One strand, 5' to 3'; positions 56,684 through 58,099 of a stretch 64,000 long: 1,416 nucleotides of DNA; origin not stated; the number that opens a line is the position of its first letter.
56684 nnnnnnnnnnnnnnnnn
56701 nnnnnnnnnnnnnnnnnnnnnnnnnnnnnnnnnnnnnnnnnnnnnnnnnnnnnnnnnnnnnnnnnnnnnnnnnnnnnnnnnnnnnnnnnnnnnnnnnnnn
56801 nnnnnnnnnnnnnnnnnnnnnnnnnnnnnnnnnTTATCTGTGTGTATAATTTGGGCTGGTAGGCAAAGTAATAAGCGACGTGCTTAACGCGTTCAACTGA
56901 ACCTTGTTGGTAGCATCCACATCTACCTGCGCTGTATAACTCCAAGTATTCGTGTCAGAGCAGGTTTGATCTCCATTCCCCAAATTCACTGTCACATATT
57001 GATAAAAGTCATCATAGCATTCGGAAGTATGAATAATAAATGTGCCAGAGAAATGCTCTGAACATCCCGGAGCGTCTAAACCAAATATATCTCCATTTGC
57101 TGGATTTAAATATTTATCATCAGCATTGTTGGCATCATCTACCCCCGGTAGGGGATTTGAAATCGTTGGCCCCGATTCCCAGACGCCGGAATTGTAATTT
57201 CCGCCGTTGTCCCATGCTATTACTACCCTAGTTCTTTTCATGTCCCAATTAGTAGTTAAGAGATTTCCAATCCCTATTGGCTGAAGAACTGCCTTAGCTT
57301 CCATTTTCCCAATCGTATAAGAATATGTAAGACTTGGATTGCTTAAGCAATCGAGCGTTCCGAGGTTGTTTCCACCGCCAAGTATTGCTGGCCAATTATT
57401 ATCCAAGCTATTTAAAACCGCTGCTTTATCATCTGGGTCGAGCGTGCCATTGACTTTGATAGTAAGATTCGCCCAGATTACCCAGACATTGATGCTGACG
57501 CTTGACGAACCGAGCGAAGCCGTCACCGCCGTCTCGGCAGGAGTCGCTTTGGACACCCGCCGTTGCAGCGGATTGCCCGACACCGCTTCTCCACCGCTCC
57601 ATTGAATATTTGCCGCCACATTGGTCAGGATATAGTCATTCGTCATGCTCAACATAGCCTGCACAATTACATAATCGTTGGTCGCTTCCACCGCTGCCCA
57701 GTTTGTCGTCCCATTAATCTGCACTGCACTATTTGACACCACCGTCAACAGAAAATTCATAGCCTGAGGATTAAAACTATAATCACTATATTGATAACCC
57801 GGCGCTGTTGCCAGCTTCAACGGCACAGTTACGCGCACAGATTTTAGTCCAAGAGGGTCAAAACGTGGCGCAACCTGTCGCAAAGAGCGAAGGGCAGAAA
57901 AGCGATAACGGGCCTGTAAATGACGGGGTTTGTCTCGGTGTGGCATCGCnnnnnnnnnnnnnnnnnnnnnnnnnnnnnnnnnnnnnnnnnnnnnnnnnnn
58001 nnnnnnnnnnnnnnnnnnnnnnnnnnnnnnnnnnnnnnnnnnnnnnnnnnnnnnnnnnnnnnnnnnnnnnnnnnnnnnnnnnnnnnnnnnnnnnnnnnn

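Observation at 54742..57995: Integrase-less 3.2-kb element at tRNA-Gly encoding a HUH Rep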

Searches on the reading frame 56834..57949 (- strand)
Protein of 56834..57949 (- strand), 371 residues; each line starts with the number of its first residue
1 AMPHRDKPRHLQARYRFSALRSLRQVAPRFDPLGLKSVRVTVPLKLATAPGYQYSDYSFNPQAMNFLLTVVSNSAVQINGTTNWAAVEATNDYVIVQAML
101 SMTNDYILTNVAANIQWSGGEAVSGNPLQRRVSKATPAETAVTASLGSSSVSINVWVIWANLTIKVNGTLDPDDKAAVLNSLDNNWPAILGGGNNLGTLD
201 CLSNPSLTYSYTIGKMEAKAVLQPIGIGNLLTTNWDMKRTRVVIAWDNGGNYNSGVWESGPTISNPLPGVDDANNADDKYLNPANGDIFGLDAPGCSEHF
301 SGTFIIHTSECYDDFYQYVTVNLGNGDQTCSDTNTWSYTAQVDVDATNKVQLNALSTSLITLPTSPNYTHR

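Call 6: search_protein_families(library=pfam, proteins=[window:56834-57949:-], max_evalue=1)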
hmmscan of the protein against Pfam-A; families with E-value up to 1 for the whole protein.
window:56834-57949:- (371 aa): 0 families

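Call 7: search_protein_families(library=phrogs, proteins=[window:56834-57949:-], max_evalue=1)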
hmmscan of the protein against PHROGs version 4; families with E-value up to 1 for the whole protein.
window:56834-57949:- (371 aa): 0 families

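Call 30: find_homologous_proteins(query=window:56834-57949:-)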
Query window:56834-57949:- (371 aa): 37 proteins with E <= 0.001 among 3599 candidates.
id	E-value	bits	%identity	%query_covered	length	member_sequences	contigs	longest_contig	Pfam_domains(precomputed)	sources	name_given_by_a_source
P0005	2.2e-220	749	100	90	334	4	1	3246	-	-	-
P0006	9.3e-125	435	65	87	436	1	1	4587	-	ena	-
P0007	3.1e-106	374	59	85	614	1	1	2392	-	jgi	jgi:hypothetical protein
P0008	4.0e-102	360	60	85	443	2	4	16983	-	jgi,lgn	jgi:hypothetical protein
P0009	8.6e-102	359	60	85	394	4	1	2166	-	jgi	jgi:hypothetical protein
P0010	3.9e-96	340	56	82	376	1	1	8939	-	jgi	jgi:hypothetical protein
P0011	2.6e-94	334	61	75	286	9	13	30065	-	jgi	jgi:hypothetical protein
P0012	8.5e-92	326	59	80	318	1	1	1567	-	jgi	-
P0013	6.4e-87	310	56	77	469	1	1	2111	-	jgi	-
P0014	7.7e-87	310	61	71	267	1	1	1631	-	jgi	-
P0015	5.2e-83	297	52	91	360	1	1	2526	-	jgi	jgi:hypothetical protein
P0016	2.2e-80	289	53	82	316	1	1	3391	-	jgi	jgi:hypothetical protein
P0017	9.9e-80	286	54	83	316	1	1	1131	-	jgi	jgi:hypothetical protein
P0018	8.4e-78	280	53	82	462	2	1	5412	-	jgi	-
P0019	1.6e-72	263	52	78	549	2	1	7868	-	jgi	jgi:hypothetical protein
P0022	2.1e-61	226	52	69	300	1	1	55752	-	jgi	jgi:hypothetical protein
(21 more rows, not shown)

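Call 31: find_encoding_contigs(protein=P0011, flank=8000, max_places=4)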
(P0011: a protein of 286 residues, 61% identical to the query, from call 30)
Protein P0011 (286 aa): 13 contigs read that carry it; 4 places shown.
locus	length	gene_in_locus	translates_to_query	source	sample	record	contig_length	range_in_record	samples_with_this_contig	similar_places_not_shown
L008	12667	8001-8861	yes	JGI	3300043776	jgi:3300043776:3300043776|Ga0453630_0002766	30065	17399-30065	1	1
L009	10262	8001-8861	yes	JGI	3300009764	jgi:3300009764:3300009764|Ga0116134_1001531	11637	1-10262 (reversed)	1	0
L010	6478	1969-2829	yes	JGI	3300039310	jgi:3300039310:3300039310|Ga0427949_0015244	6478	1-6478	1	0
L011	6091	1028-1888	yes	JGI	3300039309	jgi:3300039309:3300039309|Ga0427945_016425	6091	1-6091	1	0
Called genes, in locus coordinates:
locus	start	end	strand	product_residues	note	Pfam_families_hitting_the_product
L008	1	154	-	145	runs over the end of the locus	PF00164:Ribosom_S12_S23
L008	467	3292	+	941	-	PF07282:Cas12f1-like_TNB (faint)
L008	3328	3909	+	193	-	PF01930:Cas_Cas4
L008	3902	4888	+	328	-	PF01867:Cas_Cas1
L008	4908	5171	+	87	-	PF09827:CRISPR_Cas2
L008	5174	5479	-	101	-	-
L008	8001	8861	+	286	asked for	-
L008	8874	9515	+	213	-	-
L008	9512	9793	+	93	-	-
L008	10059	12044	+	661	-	PF23914:TPR_CcmH_CycH, PF13414:TPR_11, PF13424:TPR_12, PF13432:TPR_16, PF14559:TPR_19, PF00515:TPR_1, PF07719:TPR_2, PF13432:TPR_16, +51 more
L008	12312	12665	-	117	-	?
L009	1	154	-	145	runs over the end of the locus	PF00164:Ribosom_S12_S23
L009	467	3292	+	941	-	PF07282:Cas12f1-like_TNB (faint)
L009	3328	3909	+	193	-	PF01930:Cas_Cas4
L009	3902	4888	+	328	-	PF01867:Cas_Cas1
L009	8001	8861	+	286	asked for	-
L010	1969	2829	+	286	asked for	-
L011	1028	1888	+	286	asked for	-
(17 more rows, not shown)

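Call 32: find_encoding_contigs(protein=P0022, flank=8000, max_places=2)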
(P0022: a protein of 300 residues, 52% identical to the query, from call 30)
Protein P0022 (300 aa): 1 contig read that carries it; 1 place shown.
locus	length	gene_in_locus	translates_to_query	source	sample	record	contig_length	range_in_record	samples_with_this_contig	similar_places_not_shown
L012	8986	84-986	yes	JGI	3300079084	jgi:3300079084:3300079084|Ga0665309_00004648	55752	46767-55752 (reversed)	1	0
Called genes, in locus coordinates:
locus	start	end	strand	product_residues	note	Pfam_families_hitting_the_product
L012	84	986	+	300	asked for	-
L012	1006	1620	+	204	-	-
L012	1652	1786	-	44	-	-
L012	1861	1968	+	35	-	-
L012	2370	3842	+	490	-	PF02585:PIG-L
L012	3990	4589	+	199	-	PF00072:Response_reg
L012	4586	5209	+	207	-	-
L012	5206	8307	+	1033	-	PF00989:PAS, PF08448:PAS_4 (weak), PF13426:PAS_9, PF08447:PAS_3, PF00512:HisKA, PF02518:HATPase_c, PF00072:Response_reg, PF01627:Hpt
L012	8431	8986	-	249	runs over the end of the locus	-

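Call 33: find_encoding_contigs(protein=P0008, flank=8000, max_places=3)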
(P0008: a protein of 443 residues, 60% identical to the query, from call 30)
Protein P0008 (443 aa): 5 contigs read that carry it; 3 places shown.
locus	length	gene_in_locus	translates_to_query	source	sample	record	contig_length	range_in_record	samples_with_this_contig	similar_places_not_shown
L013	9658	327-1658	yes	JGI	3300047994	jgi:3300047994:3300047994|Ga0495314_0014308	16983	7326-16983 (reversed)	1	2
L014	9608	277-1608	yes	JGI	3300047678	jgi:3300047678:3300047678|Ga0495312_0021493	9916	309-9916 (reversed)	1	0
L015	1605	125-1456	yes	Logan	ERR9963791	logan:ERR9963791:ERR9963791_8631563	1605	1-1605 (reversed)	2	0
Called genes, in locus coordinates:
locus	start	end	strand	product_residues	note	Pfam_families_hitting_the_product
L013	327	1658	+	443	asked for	-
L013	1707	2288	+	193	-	-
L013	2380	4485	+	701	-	PF04932:Wzy_C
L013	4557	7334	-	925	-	PF07679:I-set (faint), PF13927:Ig_3 (weak), PF03935:SKN1_KRE6_Sbg1 (faint), PF00722:Glyco_hydro_16, PF26113:GH16_XgeA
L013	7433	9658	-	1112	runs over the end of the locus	PF07679:I-set (weak), PF13927:Ig_3 (weak), PF22825:HpiC1-like, PF03629:SASA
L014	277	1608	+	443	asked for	-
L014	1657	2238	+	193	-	-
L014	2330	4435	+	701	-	PF04932:Wzy_C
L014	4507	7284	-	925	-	PF07679:I-set (faint), PF13927:Ig_3 (weak), PF03935:SKN1_KRE6_Sbg1 (faint), PF00722:Glyco_hydro_16, PF26113:GH16_XgeA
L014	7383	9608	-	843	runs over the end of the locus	?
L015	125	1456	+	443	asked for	-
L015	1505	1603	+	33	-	?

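Call 37: predict_structure(protein=window:56834-57949:-)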
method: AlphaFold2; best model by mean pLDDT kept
length: 371 residues; sequences in the alignment: 1
mean_pLDDT: 30.8   pTM: 0.18
mean pLDDT of the five models: 30.8, 25.9, 25.8, 25.4, 24.6
residues with pLDDT >= 90: 0; 70-90: 0; 50-70: 0; < 50: 371
segments of 3 or more residues with pLDDT < 50: 1-371
pLDDT, mean of each block of 10 residues (from residue 1): 30 32 37 34 33 35 38 34 34 29 25 26 26 27 28 28 33 37 32 26 25 25 25 30 36 37 27 30 29 37 33 32 37 36 29 23 25 25
secondary structure, 60 per line:
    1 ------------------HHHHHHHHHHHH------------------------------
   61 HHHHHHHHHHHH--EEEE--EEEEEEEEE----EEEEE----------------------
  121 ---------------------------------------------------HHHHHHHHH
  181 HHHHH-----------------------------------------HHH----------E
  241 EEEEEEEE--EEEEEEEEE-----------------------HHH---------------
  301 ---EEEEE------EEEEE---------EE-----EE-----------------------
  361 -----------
elements in order: H19-30 H61-72 E75-78 E81-89 E94-98 H172-185 E240-248 E251-259 E304-308 E315-319

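Call 56: predict_structure(alignment_id=A2)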
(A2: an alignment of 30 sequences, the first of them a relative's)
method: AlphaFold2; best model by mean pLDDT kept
length: 334 residues; sequences in the alignment: 30
mean_pLDDT: 87.0   pTM: 0.81
mean pLDDT of the five models: 87.0, 83.9, 83.9, 83.6, 83.3
residues with pLDDT >= 90: 204; 70-90: 92; 50-70: 17; < 50: 21
segments of 3 or more residues with pLDDT < 50: 1-12, 15-23
pLDDT, mean of each block of 10 residues (from residue 1): 42 47 63 77 70 79 82 89 93 89 91 90 96 96 88 96 96 96 92 89 95 90 89 87 94 95 83 97 90 95 97 97 97 94
secondary structure, 60 per line:
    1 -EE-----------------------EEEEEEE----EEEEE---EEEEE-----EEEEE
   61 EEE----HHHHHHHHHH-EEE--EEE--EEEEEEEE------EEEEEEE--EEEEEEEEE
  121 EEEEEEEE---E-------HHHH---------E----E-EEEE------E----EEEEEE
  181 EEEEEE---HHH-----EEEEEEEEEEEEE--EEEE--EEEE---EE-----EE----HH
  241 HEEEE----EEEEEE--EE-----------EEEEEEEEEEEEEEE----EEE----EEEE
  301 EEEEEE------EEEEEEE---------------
elements in order: E27-33 E38-42 E46-50 E56-63 H68-77 E79-81 E84-86 E89-96 E103-109 E112-128 H140-143 E160-163 E175-186 E198-210 E213-216 E219-222 E242-245 E250-255 E271-285 E290-292 E297-306 E313-319

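Call 62: fold_search(model_id=the predicted structure, library=pdb)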
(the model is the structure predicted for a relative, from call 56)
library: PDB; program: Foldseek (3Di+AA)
matches with E <= 10: 600; with E <= 0.001: 2
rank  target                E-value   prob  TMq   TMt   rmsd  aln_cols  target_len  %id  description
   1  3shs                  8.3e-05  1.00  0.29  0.31  10.0       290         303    9  Three N-terminal domains of the bacteriophage RB49 Highly Immunogenic Outer Capsid protein (Hoc) (released 2011-06-29)
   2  1n67                  3.5e-04  0.35  0.14  0.14  23.5       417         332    6  Clumping Factor A from Staphylococcus aureus (released 2003-03-04)
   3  5hzv_A                3.9e-03  0.47  0.17  0.12  12.1       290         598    9  Crystal structure of the zona pellucida module of human endoglin/CD105 (released 2017-06-07)
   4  8c8l_A                7.1e-03  0.25  0.18  0.07  18.6       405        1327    5  In vitro structure of the Nitrosopumilus maritimus S-layer - Two-fold symmetry (C2) (released 2024-04-10)
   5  4bsj                  7.9e-03  0.72  0.25  0.34   9.8       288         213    9  Crystal structure of VEGFR-3 extracellular domains D4-5 (released 2013-07-31)
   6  3f85                  7.9e-03  0.44  0.24  0.20  13.7       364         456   11  Structure of fusion complex of homo trimeric major pilin subunits CfaB of CFA/I fimbirae from ETEC E. coli (released 2009-08-11)
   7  3d87_D                8.8e-03  0.28  0.17  0.19  20.6       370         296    8  Crystal structure of Interleukin-23 (released 2008-09-02)
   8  3f84_B                9.2e-03  0.28  0.20  0.21  12.6       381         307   10  Structure of fusion complex of major pilin CfaB and major pilin CfaB of CFA/I pilus from ETEC E. coli (released 2009-08-11)
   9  6u2s                  9.2e-03  0.13  0.15  0.16  29.9       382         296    9  Structure-based discovery of a novel small-molecule inhibitor of methicillin-resistant S. aureus (released 2020-03-25)
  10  9xrl_B                1.0e-02  0.69  0.25  0.15  13.5       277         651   13  Structure of mouse cytoplasmic lattice (CPL) repeating unit (released 2026-03-18)
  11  6wdq_A                1.1e-02  0.33  0.19  0.21  20.2       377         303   10  IL23/IL23R/IL12Rb1 signaling complex (released 2021-02-24)
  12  7ptb                  1.3e-02  0.18  0.16  0.17  13.1       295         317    6  Crystal structure of the SPD-2 domain of human CEP192 (released 2022-04-06)
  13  3f84_A                1.4e-02  0.30  0.22  0.23  14.4       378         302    9  Structure of fusion complex of major pilin CfaB and major pilin CfaB of CFA/I pilus from ETEC E. coli (released 2009-08-11)
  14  5mj3_A                1.4e-02  0.25  0.18  0.19  20.8       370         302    8  INTERLEUKIN-23 COMPLEX WITH AN ANTAGONISTIC ALPHABODY, CRYSTAL FORM 1 (released 2017-01-11)
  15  3f83                  1.6e-02  0.23  0.21  0.16  13.6       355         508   10  Structure of fusion complex of the minor pilin CfaE and major pilin CfaB of CFA/I pili from ETEC E. coli (released 2009-08-11)
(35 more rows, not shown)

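Call 64: fold_search(model_id=the predicted structure, library=viral)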
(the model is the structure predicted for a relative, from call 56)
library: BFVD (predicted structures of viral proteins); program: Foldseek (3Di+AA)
matches with E <= 10: 401; with E <= 0.001: 0
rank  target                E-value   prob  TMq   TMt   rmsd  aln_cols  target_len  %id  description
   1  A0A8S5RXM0            1.7e-03  0.41  0.17  0.19  23.2       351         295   10  Ig-like domain protein [Siphoviridae sp. ctEJG5]
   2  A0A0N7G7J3            5.9e-03  0.93  0.26  0.25   9.1       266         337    9  Uncharacterized protein [Chrysochromulina ericina virus CeV-01B]
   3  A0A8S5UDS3            6.2e-03  0.54  0.24  0.26  17.4       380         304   11  Carbohydrate-binding protein [Siphoviridae sp. ctNLX12]
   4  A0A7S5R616            6.9e-03  0.44  0.16  0.09  13.5       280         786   10  (no name in the UniProt tables at hand)
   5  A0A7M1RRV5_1          1.2e-02  0.92  0.32  0.11   7.3       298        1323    9  Internalin-like protein [uncultured phage cr52_1]
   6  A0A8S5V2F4            1.4e-02  0.44  0.22  0.14  15.8       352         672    9  Uncharacterized protein [CrAss-like virus sp. ctelJ1]
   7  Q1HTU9                1.7e-02  0.13  0.12  0.11  16.4       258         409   10  I1L [Squirrelpox virus]
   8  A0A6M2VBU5            1.9e-02  0.21  0.20  0.18  17.9       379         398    7  (no name in the UniProt tables at hand)
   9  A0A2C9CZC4            1.9e-02  0.16  0.16  0.16  19.7       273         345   10  Possible surface protein, responsible for cell interaction contains cell adhesion domain and ChW-repeats [Yersinia phage fHe-Yen9-04]
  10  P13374                2.0e-02  0.35  0.22  0.21  15.6       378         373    7  Envelope glycoprotein C homolog [Meleagrid herpesvirus 1 (strain FC126)]
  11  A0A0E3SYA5            2.0e-02  0.25  0.15  0.16  19.6       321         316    7  B120.1 [Rat cytomegalovirus (isolate England)]
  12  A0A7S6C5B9            2.0e-02  0.21  0.19  0.15  15.2       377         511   10  Uncharacterized protein [Pelagibacter phage Eyrgjafa EXVC018P]
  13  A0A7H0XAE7            2.2e-02  0.15  0.19  0.16  27.3       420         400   10  (no name in the UniProt tables at hand)
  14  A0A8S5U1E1            2.4e-02  0.30  0.17  0.24  20.5       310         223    9  BIG2 domain-containing protein [Siphoviridae sp. cttuu15]
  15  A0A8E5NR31            2.5e-02  0.14  0.17  0.17  18.0       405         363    7  (no name in the UniProt tables at hand)
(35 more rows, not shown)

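Call 108: search_protein_families(library=ncbifam, proteins=[window:56834-57838:-], max_evalue=0.01)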
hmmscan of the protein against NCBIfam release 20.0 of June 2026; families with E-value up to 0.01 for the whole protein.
window:56834-57838:- (334 aa): 0 families
